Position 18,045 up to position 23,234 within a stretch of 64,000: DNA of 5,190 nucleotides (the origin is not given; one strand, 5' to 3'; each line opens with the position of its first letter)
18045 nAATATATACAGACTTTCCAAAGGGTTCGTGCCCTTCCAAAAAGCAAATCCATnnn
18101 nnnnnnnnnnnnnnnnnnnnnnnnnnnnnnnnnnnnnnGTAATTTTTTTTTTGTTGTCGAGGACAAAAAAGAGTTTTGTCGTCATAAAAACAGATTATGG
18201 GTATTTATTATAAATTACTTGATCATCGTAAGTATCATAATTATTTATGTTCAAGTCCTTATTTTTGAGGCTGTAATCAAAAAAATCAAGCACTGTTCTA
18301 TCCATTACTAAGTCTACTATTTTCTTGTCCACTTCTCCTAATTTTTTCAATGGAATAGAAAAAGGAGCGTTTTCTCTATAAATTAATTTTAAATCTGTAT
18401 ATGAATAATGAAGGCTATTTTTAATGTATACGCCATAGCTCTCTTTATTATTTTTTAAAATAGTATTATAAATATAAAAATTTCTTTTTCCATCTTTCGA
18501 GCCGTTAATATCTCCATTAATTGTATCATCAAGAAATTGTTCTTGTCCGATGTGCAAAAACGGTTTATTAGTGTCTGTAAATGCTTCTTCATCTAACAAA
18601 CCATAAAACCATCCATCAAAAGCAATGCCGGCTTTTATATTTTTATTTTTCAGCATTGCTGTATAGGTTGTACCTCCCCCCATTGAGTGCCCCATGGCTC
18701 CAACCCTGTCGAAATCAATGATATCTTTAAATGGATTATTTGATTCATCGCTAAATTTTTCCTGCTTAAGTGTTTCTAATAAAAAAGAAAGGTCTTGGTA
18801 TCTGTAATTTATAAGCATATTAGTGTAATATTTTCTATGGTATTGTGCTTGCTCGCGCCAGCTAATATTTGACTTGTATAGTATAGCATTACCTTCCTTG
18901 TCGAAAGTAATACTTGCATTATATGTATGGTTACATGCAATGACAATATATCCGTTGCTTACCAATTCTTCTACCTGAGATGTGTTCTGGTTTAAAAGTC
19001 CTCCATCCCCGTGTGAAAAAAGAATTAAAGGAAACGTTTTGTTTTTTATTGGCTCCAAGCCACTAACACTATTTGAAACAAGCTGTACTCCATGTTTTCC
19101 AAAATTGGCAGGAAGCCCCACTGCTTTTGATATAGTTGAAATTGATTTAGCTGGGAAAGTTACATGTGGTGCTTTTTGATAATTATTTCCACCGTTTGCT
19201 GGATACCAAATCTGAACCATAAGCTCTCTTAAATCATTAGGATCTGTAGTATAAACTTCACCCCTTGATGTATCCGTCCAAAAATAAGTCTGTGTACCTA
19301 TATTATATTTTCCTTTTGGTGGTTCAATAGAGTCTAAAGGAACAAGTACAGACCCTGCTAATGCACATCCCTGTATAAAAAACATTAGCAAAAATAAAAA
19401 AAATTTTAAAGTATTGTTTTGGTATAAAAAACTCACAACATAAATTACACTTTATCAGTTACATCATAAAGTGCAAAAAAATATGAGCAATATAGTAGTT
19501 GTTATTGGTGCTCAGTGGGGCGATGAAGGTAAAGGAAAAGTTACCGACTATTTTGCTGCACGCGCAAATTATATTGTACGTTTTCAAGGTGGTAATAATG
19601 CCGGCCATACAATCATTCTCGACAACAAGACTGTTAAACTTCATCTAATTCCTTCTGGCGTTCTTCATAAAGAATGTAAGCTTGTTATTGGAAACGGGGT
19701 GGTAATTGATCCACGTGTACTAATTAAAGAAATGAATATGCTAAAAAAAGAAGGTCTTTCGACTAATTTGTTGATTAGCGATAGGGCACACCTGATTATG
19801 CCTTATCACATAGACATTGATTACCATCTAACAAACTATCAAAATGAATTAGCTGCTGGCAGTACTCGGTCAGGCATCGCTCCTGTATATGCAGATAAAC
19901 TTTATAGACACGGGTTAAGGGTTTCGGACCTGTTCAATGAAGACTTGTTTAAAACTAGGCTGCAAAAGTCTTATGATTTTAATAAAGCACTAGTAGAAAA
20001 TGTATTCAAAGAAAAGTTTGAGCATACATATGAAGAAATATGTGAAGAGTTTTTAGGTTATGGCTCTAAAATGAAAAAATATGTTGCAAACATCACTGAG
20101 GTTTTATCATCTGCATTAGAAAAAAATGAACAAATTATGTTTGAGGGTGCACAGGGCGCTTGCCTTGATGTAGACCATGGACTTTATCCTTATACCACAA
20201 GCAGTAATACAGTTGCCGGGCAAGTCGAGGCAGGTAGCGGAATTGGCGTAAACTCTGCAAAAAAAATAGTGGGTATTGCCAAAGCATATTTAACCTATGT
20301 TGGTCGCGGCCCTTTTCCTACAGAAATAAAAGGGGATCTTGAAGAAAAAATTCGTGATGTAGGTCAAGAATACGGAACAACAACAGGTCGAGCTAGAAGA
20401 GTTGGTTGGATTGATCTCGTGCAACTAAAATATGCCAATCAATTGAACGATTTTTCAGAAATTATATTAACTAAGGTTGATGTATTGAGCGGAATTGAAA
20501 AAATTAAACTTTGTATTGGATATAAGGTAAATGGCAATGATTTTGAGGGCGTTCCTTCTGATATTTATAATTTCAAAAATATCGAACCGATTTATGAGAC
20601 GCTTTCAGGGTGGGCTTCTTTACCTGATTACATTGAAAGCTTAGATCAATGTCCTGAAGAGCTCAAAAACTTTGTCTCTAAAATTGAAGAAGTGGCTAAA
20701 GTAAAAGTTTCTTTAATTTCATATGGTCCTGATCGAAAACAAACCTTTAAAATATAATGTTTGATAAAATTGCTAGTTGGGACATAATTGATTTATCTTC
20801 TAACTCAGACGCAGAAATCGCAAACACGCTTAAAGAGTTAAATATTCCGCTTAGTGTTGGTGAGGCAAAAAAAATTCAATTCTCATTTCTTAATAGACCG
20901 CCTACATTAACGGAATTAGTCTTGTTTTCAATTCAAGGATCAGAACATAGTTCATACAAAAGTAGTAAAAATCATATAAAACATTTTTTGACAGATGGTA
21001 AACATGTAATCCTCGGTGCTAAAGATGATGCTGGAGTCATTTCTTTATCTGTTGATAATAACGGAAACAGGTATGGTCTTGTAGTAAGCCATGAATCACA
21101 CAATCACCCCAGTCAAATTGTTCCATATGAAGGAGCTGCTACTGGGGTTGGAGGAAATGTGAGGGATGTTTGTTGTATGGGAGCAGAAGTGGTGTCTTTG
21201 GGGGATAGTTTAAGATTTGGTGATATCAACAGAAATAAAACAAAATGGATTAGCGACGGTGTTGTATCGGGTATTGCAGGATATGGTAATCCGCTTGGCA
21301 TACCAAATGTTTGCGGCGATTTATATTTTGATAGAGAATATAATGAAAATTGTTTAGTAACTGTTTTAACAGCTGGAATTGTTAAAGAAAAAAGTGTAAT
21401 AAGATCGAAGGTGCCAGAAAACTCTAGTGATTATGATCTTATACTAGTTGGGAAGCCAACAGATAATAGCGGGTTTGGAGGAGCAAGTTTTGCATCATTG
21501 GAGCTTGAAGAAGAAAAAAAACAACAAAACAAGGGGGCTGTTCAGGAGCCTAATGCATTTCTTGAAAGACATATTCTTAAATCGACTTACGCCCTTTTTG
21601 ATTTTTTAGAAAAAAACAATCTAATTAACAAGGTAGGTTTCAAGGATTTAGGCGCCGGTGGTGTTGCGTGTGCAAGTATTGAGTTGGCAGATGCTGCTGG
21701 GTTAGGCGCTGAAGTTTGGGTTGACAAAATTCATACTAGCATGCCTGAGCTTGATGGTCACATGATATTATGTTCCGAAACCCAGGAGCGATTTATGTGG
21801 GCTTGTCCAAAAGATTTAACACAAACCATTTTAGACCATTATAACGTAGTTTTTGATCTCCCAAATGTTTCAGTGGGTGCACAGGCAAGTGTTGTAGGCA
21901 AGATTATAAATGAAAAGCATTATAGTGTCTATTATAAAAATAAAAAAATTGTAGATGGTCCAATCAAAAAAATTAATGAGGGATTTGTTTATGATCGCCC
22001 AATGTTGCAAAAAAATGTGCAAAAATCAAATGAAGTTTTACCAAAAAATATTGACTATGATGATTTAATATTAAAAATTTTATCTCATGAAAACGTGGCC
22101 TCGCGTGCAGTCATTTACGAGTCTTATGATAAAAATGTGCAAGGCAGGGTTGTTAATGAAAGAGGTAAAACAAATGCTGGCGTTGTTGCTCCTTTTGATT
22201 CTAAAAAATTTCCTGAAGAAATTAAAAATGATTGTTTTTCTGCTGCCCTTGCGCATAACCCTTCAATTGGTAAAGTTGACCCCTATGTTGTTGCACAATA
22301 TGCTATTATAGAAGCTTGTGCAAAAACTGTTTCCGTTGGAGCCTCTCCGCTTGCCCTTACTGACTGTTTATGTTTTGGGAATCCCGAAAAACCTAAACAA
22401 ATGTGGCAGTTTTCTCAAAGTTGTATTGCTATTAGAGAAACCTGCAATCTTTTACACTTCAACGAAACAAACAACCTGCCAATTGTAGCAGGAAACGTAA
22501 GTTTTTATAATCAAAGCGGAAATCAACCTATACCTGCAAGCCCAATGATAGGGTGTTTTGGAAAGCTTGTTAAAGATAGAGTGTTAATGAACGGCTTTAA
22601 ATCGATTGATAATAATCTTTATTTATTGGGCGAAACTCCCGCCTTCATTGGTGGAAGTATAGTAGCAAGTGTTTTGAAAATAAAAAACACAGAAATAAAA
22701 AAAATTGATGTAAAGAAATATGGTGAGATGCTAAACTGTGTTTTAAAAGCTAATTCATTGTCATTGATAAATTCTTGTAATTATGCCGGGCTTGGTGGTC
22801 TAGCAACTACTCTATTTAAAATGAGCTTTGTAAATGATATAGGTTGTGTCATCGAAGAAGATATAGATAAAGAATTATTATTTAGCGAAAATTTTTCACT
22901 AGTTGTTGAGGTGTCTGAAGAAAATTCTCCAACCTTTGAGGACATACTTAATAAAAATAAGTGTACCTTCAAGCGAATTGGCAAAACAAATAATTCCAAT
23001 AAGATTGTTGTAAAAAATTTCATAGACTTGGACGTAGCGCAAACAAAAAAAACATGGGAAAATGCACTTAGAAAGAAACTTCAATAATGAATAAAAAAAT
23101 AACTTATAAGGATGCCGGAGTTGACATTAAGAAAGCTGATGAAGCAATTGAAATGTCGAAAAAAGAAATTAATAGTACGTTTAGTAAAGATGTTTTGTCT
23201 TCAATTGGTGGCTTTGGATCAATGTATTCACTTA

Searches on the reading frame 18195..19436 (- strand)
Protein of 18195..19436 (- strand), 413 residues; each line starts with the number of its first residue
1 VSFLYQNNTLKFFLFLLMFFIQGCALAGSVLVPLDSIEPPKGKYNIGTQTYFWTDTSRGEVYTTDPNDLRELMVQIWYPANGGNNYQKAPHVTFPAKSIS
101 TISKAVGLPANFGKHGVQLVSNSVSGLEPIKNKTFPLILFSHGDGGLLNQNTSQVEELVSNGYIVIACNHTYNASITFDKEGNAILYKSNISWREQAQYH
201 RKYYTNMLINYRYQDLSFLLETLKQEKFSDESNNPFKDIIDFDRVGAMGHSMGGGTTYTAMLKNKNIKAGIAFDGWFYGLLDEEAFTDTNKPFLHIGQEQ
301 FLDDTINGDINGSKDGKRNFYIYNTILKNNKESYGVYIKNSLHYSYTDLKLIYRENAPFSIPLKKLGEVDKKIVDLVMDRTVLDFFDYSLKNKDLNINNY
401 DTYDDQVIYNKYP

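Call 66: search_protein_families(library=pfam, proteins=[window:18195-19436:-], max_evalue=0.01)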
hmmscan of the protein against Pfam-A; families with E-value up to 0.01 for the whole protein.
window:18195-19436:- (413 aa): 5 families
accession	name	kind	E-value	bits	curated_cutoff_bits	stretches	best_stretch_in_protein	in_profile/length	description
PF03403.19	PAF-AH_p_II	-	1.2e-26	93.6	20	1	41-395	13-358/372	Platelet-activating factor acetylhydrolase, isoform II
PF12740.14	PETase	-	2.2e-09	37.6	28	1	229-345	111-213/263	PET hydrolase-like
PF07224.18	Chlorophyllase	-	0.00028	20.2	26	0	127-169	34-76/301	Chlorophyllase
PF00561.26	Abhydrolase_1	-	0.0077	16.4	25.8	0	230-295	56-117/245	alpha/beta hydrolase fold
PF00326.27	Peptidase_S9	-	0.0082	16.1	22.6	0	239-276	60-98/213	Prolyl oligopeptidase family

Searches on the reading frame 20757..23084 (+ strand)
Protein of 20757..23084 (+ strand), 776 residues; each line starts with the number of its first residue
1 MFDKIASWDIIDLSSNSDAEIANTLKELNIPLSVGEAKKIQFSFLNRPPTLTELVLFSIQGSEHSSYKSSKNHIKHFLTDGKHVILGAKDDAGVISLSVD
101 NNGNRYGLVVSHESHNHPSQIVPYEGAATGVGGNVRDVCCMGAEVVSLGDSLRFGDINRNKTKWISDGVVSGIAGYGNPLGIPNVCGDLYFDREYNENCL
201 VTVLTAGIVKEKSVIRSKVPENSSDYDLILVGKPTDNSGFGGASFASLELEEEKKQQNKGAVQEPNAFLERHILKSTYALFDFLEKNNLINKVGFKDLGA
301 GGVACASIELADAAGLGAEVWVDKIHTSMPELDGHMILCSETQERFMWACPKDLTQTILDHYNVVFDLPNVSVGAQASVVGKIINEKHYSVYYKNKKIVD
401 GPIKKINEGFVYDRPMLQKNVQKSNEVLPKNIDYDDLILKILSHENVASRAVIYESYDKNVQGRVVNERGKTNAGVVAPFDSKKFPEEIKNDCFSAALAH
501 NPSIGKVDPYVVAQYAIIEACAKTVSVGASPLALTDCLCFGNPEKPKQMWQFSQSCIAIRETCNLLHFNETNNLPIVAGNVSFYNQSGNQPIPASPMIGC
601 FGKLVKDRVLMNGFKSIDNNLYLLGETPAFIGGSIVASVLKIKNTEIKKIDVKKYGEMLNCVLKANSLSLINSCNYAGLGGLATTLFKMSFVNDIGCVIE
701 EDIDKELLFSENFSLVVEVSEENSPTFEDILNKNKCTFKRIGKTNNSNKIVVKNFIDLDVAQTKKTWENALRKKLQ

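Call 6: search_protein_families(library=ncbifam, proteins=[window:20757-23084:+], max_evalue=1)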
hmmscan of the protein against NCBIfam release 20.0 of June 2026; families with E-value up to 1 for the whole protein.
window:20757-23084:+ (776 aa): 10 families
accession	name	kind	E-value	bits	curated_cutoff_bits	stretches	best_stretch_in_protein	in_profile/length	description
NF002290.1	PRK01213.1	equivalog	3.2e-180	600.8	648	1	34-774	3-722/723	phosphoribosylformylglycinamidine synthase subunit PurL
TIGR01736.1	FGAM_synth_II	equivalog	1.4e-178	595.5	525.75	1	33-774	2-717/718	phosphoribosylformylglycinamidine synthase subunit PurL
NF010690.0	PRK14090.1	equivalog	3e-78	263.7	1047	1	44-610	10-506/601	phosphoribosylformylglycinamidine synthase subunit PurL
TIGR01857.1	FGAM-synthase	equivalog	3e-46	157.6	1057.05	1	95-772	301-943/1239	phosphoribosylformylglycinamidine synthase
NF003672.0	PRK05297.1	equivalog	2.2e-45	154.7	783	3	172-469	370-664/1290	phosphoribosylformylglycinamidine synthase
TIGR01735.1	FGAM_synt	equivalog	9.5e-28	96.2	1123.05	3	204-468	412-680/1307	phosphoribosylformylglycinamidine synthase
TIGR01739.1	tegu_FGAM_synt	hypoth_equivalog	1.4e-08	33.2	716.1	1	628-746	729-851/1206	herpesvirus tegument protein/v-FGAM-synthase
TIGR03267.1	methan_mark_2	hypoth_equivalog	1.2e-06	27.9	365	1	83-397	38-309/323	methanogenesis marker 2 protein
TIGR04049.1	AIR_rel_sll0787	hypoth_equivalog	0.0094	15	321.3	0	271-327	189-243/318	sll0787 family AIR synthase-like protein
TIGR00878.1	purM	equivalog_domain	0.025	13.8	236.35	1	133-196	84-149/332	phosphoribosylformylglycinamidine cyclo-ligase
